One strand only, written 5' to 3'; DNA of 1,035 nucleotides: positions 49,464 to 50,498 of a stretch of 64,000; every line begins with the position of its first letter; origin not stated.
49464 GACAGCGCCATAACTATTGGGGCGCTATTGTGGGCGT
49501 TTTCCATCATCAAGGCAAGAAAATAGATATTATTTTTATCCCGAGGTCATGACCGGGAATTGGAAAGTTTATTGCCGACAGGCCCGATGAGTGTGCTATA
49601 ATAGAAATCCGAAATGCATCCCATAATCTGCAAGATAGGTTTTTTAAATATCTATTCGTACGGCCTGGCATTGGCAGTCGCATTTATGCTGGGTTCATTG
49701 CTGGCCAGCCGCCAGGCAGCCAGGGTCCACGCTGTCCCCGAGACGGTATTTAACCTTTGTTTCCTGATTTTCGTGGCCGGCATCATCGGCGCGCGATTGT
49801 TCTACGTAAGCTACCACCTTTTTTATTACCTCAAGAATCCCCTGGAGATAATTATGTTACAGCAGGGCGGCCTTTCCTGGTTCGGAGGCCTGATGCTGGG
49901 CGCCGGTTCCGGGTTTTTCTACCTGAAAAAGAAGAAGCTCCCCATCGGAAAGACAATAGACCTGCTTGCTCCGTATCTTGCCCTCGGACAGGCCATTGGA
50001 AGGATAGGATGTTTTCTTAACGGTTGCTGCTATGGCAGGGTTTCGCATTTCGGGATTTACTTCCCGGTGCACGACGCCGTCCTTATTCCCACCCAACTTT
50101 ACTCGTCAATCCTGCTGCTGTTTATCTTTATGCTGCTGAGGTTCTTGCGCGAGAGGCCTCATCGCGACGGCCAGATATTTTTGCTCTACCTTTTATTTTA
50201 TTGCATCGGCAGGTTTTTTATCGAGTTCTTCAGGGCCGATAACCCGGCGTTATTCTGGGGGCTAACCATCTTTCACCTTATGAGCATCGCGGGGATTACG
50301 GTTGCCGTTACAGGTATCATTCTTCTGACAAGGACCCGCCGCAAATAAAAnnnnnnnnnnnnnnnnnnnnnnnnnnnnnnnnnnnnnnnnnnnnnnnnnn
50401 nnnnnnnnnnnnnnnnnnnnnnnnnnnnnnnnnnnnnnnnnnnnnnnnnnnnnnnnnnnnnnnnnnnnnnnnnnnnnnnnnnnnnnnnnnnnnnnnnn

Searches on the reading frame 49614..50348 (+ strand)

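Call 24: search_protein_families(library=ncbifam, proteins=[window:49614-50348:+], max_evalue=0.01)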
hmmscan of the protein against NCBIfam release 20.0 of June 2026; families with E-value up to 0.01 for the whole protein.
window:49614-50348:+ (244 aa): 8 families
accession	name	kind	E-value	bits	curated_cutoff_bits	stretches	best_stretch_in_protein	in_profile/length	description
NF000778.0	PRK00052.3-4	equivalog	7.1e-48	163.4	334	1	1-238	1-241/252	prolipoprotein diacylglyceryl transferase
TIGR00544.1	lgt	equivalog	5.2e-38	131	118.9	1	3-238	12-265/280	prolipoprotein diacylglyceryl transferase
NF000784.0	PRK00052.4-5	subfamily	8.8e-28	97.3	409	1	1-150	1-151/298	prolipoprotein diacylglyceryl transferase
NF000779.0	PRK00052.3-5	equivalog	9.4e-26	91.1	405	1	2-226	7-224/257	prolipoprotein diacylglyceryl transferase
NF009611.0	PRK13108.1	equivalog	5.4e-18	65.2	636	2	7-143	17-157/476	prolipoprotein diacylglyceryl transferase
NF000777.0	PRK00052.3-2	equivalog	1.4e-12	47.8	558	1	82-210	109-247/310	prolipoprotein diacylglyceryl transferase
NF000780.0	PRK00052.4-1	equivalog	1.8e-09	37.3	547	1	43-147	60-167/327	prolipoprotein diacylglyceryl transferase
NF000775.0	PRK00052.2-5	equivalog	1.5e-08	34.3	428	1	45-238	65-274/288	prolipoprotein diacylglyceryl transferase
